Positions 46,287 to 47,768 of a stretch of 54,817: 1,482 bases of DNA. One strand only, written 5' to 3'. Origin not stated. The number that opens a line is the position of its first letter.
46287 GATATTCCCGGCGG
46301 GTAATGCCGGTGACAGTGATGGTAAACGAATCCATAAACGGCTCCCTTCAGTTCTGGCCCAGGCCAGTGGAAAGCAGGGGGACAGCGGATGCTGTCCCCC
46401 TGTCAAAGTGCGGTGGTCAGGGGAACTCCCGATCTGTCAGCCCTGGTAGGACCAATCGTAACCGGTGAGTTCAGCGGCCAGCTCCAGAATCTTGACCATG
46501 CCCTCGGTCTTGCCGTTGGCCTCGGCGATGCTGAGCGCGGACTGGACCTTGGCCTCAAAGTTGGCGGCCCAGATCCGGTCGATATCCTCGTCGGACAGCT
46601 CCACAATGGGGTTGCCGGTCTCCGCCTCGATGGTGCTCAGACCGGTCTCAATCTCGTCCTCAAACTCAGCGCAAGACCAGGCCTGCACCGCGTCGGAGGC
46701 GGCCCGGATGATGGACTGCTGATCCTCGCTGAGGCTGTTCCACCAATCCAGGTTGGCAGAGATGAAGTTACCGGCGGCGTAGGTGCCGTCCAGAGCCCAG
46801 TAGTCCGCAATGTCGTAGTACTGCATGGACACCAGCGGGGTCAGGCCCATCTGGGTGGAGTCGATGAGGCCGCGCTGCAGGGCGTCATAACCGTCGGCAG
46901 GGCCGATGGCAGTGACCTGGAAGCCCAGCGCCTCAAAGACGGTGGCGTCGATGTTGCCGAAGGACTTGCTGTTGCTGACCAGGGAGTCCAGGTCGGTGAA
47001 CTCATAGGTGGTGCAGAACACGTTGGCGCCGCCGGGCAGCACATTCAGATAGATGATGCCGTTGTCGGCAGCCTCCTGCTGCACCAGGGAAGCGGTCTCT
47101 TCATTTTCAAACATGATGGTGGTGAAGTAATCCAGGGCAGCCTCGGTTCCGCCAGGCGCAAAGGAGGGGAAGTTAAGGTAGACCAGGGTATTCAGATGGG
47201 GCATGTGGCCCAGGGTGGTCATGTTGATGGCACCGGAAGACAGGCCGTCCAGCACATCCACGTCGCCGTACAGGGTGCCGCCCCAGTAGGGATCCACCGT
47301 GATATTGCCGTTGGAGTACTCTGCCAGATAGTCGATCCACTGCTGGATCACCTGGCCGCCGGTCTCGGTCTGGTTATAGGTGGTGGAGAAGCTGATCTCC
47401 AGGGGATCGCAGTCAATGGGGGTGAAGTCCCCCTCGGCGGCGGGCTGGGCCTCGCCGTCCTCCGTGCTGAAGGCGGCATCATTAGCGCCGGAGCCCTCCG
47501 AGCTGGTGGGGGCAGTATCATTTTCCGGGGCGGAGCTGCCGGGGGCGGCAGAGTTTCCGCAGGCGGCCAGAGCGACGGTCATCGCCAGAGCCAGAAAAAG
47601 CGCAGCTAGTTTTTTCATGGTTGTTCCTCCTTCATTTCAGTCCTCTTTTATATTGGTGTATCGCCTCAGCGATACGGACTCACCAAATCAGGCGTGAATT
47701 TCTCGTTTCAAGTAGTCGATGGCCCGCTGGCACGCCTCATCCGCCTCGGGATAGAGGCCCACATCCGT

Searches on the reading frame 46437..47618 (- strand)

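Call 20: search_protein_families(library=pfam, proteins=[window:46437-47618:-], max_evalue=0.00001)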
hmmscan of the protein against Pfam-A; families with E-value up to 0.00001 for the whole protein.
window:46437-47618:- (393 aa): 1 family
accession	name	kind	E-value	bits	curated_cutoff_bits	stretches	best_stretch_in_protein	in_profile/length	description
PF03480.18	DctP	-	3.8e-24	85.9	23.4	1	77-349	1-271/286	Bacterial extracellular solute-binding protein, family 7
